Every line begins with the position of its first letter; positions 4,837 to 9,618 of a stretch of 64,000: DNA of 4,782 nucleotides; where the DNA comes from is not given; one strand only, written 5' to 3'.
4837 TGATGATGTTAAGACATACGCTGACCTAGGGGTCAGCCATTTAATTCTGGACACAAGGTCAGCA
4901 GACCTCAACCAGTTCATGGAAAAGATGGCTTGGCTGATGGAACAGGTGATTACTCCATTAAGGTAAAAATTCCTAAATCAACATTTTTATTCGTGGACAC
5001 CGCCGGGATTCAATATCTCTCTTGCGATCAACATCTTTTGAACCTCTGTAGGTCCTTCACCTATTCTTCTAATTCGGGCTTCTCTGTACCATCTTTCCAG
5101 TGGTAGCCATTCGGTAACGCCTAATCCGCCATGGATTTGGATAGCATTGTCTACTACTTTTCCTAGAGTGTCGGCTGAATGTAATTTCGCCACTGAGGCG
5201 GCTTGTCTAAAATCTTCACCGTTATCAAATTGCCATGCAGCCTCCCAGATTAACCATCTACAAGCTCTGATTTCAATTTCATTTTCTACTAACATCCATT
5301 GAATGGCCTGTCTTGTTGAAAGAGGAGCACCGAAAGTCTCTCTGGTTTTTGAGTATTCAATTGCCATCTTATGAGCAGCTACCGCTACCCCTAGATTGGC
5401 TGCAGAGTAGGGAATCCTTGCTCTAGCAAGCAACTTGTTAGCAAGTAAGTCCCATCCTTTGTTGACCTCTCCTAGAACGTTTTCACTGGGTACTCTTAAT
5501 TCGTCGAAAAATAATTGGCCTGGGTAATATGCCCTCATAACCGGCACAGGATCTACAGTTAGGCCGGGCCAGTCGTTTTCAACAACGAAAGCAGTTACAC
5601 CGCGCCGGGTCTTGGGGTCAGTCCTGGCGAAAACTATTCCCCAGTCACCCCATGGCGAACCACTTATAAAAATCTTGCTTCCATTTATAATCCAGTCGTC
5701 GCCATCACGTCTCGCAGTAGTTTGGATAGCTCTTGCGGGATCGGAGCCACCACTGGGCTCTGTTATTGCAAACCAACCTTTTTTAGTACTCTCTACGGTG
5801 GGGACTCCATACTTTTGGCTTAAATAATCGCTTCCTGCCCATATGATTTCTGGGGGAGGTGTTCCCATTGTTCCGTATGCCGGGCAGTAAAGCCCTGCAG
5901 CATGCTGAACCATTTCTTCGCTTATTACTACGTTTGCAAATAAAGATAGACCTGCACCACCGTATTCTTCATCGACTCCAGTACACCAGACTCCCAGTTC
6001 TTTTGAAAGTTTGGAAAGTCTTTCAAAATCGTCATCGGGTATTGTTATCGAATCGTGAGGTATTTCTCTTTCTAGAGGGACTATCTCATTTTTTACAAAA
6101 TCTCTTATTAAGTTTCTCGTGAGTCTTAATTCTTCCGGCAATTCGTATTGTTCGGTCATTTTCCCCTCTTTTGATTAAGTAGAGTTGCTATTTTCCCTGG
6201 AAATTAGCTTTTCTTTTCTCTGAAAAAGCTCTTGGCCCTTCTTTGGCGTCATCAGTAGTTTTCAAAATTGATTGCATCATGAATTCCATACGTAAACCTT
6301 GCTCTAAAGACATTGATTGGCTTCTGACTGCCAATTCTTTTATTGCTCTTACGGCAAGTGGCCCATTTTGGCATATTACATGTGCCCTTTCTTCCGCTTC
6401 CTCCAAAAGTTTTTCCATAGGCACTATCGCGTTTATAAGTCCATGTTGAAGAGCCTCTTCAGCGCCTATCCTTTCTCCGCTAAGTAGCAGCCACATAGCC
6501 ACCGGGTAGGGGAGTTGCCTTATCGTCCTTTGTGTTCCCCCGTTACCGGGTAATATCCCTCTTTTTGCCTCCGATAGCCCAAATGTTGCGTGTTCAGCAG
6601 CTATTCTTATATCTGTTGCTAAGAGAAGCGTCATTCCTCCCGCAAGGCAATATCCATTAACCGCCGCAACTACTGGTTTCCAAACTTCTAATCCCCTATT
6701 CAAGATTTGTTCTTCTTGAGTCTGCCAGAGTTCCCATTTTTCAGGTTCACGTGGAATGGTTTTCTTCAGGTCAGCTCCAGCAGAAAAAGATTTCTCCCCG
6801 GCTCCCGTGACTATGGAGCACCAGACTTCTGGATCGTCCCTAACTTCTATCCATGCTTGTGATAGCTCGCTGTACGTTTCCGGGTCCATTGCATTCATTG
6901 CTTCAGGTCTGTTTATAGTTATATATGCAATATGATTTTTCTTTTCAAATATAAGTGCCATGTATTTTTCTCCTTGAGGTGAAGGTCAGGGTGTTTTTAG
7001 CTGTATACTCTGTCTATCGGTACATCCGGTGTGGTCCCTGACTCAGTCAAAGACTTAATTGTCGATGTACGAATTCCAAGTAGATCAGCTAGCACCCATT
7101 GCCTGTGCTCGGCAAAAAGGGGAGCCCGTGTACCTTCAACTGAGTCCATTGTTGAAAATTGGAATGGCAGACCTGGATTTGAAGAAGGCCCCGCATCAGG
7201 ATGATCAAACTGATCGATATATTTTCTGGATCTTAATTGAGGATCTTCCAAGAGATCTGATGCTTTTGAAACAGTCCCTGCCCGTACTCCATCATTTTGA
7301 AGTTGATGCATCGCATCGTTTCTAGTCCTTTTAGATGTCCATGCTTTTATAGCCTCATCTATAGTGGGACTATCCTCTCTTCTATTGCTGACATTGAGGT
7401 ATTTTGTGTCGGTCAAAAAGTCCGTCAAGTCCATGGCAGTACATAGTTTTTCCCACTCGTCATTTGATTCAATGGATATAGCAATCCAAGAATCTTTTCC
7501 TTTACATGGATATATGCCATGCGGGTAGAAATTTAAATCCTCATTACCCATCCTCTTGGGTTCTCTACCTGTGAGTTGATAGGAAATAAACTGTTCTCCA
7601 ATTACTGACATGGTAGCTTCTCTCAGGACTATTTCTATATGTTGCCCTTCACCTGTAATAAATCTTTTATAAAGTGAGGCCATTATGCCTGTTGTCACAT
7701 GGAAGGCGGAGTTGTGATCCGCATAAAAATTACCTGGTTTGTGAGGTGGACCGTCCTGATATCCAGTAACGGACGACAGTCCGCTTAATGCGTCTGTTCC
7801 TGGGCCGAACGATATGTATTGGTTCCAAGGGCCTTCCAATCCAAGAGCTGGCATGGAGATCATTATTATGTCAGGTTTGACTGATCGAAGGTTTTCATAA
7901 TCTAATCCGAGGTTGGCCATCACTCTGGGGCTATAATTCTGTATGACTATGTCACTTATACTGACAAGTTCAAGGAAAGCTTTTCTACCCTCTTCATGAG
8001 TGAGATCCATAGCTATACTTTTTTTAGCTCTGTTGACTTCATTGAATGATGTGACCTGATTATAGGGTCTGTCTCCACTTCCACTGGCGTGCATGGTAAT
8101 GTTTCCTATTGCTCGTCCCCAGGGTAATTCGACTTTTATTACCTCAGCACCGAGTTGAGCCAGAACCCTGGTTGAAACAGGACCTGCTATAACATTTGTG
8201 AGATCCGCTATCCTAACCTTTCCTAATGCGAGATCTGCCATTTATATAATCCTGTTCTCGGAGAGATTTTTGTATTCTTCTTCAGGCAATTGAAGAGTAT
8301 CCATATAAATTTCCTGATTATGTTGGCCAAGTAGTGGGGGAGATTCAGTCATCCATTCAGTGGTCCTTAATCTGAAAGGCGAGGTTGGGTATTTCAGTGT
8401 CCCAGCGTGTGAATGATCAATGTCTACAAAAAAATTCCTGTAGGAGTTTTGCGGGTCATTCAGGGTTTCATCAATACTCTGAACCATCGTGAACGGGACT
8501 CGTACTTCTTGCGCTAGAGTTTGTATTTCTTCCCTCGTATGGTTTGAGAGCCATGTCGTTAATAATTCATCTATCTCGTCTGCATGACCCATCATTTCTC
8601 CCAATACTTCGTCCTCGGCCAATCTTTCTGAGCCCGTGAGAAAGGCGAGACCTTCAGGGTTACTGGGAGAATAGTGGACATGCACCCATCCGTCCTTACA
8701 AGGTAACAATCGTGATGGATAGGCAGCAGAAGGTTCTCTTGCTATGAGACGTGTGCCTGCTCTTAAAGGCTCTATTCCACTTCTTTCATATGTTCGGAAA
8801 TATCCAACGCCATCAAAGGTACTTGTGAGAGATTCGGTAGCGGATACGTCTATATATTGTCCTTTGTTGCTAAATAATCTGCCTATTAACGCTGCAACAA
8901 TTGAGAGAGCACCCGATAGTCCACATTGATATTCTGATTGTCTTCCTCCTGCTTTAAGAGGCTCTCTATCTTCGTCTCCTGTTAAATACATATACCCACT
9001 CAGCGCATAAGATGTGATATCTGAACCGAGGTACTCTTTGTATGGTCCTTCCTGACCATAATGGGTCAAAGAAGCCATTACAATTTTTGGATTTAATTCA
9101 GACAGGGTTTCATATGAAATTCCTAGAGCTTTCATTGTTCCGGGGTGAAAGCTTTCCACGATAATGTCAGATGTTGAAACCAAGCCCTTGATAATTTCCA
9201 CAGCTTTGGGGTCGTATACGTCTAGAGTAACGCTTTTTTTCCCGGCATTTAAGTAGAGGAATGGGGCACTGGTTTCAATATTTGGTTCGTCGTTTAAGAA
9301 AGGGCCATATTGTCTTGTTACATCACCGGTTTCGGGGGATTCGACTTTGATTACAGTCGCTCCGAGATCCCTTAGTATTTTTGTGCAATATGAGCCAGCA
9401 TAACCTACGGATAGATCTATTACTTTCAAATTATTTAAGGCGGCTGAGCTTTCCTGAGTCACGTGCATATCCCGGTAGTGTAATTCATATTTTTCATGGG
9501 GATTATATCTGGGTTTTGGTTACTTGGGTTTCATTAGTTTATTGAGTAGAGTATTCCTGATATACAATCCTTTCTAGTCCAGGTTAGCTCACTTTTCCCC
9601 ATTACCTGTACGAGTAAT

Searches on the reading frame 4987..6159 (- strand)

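Call 92: search_protein_families(library=pfam, proteins=[window:4987-6159:-], max_evalue=0.00001)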
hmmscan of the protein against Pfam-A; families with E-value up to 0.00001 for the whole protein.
window:4987-6159:- (390 aa): 4 families
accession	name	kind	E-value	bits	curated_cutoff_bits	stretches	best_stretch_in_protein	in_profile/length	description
PF00441.29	Acyl-CoA_dh_1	-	4.5e-40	137.7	22.4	1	233-383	1-150/150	Acyl-CoA dehydrogenase, C-terminal domain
PF02770.24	Acyl-CoA_dh_M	-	1.6e-20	73.5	33.3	1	130-206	2-79/97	Acyl-CoA dehydrogenase, middle domain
PF02771.21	Acyl-CoA_dh_N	-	5.6e-14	52.9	22.9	1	9-118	2-106/113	Acyl-CoA dehydrogenase, N-terminal domain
PF08028.16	Acyl-CoA_dh_2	-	2.3e-13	51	22.7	1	252-363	4-125/134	Acyl-CoA dehydrogenase, C-terminal domain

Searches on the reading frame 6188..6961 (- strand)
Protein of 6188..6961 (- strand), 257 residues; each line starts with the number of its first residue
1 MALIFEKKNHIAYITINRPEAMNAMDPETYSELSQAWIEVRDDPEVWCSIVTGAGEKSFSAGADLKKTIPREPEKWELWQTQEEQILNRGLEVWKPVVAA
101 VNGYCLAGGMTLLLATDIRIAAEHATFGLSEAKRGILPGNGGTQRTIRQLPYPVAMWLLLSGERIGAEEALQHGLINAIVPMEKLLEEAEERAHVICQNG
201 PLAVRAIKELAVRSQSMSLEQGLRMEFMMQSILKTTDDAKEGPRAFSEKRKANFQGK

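Call 92: search_protein_families(library=pfam, proteins=[window:6188-6961:-], max_evalue=0.00001)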
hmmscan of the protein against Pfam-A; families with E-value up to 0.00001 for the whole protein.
window:6188-6961:- (257 aa): 2 families
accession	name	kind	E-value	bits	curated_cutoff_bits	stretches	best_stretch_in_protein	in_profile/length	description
PF00378.25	ECH_1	-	7.5e-68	229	27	1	6-256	1-250/251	Enoyl-CoA hydratase/isomerase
PF16113.10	ECH_2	-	5e-35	122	27.2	1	12-185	2-177/335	Enoyl-CoA hydratase/isomerase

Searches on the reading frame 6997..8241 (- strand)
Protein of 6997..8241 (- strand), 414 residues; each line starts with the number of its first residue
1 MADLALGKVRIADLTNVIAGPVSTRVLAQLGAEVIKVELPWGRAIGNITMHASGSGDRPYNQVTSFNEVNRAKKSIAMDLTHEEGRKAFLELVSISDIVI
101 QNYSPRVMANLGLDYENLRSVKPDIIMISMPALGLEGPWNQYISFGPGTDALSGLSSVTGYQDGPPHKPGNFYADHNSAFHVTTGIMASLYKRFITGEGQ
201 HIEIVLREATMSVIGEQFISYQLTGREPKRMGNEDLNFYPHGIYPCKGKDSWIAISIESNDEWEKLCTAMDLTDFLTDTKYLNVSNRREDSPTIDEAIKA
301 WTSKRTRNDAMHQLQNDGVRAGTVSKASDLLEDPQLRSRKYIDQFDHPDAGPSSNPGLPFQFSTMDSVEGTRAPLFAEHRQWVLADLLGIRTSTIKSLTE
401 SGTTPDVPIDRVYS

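Call 92: search_protein_families(library=pfam, proteins=[window:6997-8241:-], max_evalue=0.00001)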
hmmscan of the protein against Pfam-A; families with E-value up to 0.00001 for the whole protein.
window:6997-8241:- (414 aa): 1 family
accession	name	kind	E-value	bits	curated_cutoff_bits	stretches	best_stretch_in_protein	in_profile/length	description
PF02515.22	CoA_transf_3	-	1.4e-95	321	23.3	1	8-379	3-365/366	CoA-transferase family III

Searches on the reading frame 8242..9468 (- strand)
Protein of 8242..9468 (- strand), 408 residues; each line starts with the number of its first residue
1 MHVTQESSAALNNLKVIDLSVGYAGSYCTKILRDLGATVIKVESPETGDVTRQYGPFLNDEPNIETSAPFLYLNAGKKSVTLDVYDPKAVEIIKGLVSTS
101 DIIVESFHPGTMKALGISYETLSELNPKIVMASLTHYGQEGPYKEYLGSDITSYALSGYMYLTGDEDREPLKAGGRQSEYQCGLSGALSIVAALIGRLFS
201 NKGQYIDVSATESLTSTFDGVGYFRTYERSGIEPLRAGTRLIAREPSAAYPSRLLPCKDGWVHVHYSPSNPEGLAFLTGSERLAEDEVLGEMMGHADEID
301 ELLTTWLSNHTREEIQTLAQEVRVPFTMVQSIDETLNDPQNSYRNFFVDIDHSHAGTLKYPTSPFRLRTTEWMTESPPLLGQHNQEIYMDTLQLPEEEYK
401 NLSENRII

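Call 92: search_protein_families(library=pfam, proteins=[window:8242-9468:-], max_evalue=0.00001)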
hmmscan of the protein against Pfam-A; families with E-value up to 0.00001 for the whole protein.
window:8242-9468:- (408 aa): 1 family
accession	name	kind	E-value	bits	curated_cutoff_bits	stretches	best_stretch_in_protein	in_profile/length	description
PF02515.22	CoA_transf_3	-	2.4e-90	303.8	23.3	1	11-384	1-366/366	CoA-transferase family III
